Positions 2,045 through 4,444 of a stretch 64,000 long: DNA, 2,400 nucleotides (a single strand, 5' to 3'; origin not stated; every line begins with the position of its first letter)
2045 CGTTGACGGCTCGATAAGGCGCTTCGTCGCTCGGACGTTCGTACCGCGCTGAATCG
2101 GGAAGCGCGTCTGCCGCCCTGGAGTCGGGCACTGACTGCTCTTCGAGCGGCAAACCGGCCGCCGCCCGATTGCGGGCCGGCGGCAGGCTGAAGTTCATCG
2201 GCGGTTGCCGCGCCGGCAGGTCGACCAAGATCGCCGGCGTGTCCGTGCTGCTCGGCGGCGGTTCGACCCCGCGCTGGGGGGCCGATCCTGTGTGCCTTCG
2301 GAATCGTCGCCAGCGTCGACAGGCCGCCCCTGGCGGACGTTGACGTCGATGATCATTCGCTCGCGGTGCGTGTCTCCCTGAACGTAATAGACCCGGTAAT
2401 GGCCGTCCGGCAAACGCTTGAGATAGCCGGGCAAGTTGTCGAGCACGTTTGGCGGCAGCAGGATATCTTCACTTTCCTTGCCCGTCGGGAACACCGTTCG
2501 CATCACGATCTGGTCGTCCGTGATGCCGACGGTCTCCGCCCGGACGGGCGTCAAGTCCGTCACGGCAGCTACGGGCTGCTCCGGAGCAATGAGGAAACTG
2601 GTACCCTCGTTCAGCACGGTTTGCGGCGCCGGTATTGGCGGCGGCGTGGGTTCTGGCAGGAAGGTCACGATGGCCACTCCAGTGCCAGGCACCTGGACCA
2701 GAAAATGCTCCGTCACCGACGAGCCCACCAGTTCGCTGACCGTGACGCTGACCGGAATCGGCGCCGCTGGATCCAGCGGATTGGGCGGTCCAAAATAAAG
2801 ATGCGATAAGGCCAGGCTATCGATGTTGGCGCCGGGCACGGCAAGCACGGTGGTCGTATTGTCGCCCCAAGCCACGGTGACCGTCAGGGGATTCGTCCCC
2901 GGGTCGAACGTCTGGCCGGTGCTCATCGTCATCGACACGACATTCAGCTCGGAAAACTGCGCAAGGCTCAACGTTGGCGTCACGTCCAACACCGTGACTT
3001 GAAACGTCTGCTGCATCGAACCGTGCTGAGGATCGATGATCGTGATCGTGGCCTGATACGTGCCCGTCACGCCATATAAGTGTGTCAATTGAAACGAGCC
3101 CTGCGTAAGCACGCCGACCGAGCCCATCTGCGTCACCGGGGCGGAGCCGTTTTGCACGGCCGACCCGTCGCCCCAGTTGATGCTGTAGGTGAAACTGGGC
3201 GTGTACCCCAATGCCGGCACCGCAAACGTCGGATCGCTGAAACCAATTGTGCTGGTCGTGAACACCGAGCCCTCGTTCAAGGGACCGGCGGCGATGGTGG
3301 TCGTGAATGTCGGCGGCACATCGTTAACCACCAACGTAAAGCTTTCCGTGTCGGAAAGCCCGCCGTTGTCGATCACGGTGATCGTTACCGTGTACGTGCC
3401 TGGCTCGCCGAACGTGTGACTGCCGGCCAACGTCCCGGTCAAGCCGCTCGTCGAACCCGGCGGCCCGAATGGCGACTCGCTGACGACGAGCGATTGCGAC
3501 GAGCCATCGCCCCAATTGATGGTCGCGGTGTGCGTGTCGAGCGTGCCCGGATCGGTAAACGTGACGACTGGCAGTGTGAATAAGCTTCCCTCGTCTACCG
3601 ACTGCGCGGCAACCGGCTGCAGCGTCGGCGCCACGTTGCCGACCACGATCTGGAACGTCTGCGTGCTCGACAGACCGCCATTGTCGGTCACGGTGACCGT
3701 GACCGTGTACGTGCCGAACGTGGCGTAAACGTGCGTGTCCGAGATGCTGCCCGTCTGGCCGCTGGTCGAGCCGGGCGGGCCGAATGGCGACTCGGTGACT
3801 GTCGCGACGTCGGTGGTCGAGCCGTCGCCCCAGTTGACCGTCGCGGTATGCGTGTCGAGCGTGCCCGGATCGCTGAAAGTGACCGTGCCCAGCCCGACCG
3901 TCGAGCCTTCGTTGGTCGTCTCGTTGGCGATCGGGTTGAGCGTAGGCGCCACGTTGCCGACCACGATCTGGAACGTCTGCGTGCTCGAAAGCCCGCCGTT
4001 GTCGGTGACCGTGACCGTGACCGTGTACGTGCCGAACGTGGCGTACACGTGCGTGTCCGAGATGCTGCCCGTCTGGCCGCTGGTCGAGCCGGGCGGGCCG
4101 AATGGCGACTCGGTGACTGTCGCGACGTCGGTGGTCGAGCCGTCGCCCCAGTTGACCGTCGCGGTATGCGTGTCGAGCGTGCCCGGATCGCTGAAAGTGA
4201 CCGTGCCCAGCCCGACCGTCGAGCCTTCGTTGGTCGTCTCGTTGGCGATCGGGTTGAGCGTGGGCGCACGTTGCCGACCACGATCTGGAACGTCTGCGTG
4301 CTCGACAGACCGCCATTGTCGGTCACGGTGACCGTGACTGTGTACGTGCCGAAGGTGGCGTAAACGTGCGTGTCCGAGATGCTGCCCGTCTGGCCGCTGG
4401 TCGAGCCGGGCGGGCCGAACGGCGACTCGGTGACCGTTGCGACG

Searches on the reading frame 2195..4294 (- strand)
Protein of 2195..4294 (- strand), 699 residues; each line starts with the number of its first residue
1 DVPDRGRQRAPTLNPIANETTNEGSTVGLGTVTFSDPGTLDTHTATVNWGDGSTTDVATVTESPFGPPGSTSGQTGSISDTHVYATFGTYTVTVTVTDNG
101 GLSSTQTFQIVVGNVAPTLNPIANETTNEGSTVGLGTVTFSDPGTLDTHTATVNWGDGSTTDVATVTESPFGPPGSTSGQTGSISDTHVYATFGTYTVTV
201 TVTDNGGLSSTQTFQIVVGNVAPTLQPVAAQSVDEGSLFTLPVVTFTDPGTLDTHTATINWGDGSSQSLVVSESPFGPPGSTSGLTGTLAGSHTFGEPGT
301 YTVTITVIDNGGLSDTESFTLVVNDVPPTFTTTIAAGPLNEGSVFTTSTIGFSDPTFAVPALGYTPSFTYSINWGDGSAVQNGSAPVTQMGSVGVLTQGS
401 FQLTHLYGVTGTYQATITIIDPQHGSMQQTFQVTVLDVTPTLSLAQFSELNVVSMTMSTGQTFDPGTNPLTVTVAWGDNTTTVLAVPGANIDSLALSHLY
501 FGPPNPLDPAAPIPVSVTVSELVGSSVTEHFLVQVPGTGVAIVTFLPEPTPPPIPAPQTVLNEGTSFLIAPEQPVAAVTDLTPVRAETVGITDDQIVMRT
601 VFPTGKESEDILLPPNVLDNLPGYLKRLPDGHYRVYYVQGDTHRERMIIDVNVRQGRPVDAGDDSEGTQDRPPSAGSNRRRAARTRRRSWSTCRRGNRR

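Call 115: search_protein_families(library=pfam, max_evalue=0.001, proteins=[window:2195-4294:-])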
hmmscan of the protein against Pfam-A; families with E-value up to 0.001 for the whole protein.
window:2195-4294:- (699 aa): 10 families
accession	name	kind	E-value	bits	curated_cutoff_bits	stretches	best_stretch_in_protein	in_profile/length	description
PF18911.6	PKD_4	-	4e-30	104.1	27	3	220-322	1-84/85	PKD domain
PF00801.26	PKD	-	1.4e-19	70.3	23.5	3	31-111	16-80/80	PKD domain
PF20164.4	GspA_SrpA_N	-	7e-06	26.9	27.4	0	86-116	85-115/117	GspA/SrpA SigLec-like domain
PF18981.6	InlK_D3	-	7.9e-06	26.3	25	0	84-106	46-68/75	Internalin K domain (D3/D4)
PF05345.18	He_PIG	-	8.6e-06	26.6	24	1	223-324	2-96/96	Putative Ig domain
PF19077.6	Big_13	-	2.5e-05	25.2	27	0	72-112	58-100/102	Bacterial Ig-like domain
PF16967.11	TcfC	-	2.5e-05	24.2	29.4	0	298-318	43-63/68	E-set like domain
PF16403.11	Bact_surface_Ig-like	-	0.00026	21.4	27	0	85-110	44-69/71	Bacterial surface protein, Ig-like domain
PF22352.2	K319L-like_PKD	-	0.00086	19.7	27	0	83-112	57-84/84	K319L-like, PKD domain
PF07495.19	Y_Y_Y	-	0.00098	19.4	26.6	0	297-321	36-60/65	Y_Y_Y domain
